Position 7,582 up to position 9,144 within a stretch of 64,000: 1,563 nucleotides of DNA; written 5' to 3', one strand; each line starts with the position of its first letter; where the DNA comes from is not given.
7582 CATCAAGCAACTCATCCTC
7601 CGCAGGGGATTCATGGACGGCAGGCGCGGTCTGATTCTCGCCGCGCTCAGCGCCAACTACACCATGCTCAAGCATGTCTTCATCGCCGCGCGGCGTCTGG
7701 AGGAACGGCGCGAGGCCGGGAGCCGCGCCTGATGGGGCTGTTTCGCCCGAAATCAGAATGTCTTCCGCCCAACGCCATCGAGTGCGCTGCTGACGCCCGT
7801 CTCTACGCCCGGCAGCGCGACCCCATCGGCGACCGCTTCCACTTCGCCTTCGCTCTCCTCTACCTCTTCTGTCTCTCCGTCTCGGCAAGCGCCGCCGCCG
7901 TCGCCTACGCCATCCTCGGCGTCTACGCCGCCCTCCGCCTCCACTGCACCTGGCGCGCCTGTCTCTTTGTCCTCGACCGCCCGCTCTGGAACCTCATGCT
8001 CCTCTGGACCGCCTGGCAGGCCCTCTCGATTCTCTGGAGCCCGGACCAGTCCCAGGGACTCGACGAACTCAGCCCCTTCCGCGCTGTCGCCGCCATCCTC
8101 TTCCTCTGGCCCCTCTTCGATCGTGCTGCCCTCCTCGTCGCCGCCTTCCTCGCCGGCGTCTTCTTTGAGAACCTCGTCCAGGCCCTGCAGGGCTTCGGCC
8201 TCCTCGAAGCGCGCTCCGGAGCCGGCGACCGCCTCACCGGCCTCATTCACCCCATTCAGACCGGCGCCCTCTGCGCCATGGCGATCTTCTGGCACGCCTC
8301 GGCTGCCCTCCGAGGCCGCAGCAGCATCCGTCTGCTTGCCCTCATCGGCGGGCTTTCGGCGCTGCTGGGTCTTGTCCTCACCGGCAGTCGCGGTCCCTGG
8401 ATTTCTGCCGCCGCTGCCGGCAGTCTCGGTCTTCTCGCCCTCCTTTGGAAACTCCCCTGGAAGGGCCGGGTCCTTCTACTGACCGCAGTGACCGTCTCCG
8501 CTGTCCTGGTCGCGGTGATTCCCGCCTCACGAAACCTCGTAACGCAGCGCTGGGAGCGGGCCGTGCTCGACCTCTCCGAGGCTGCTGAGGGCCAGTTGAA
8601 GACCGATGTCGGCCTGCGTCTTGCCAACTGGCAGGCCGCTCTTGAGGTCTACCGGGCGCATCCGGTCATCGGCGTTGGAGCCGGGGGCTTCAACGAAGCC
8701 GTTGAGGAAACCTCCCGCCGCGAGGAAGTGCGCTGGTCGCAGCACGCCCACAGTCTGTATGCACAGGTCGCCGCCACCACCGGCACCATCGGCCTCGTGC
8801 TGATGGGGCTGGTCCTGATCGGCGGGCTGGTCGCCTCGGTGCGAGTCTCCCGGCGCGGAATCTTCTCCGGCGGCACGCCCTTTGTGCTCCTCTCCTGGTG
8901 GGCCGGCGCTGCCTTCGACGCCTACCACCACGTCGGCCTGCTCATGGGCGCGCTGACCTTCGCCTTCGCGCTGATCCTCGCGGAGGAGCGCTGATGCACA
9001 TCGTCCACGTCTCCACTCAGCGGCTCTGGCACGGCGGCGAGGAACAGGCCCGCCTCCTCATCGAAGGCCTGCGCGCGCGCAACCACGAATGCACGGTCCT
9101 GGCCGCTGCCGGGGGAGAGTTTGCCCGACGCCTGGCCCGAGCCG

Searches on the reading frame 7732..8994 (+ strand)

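Call 76: search_protein_families(library=pfam, proteins=[window:7732-8994:+], max_evalue=0.00001)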
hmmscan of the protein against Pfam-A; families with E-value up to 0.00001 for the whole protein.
window:7732-8994:+ (420 aa): 1 family
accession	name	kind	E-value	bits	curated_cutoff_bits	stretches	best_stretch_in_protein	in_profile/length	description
PF04932.20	Wzy_C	-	9.2e-25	87.6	31.7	1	208-357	4-147/149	O-Antigen ligase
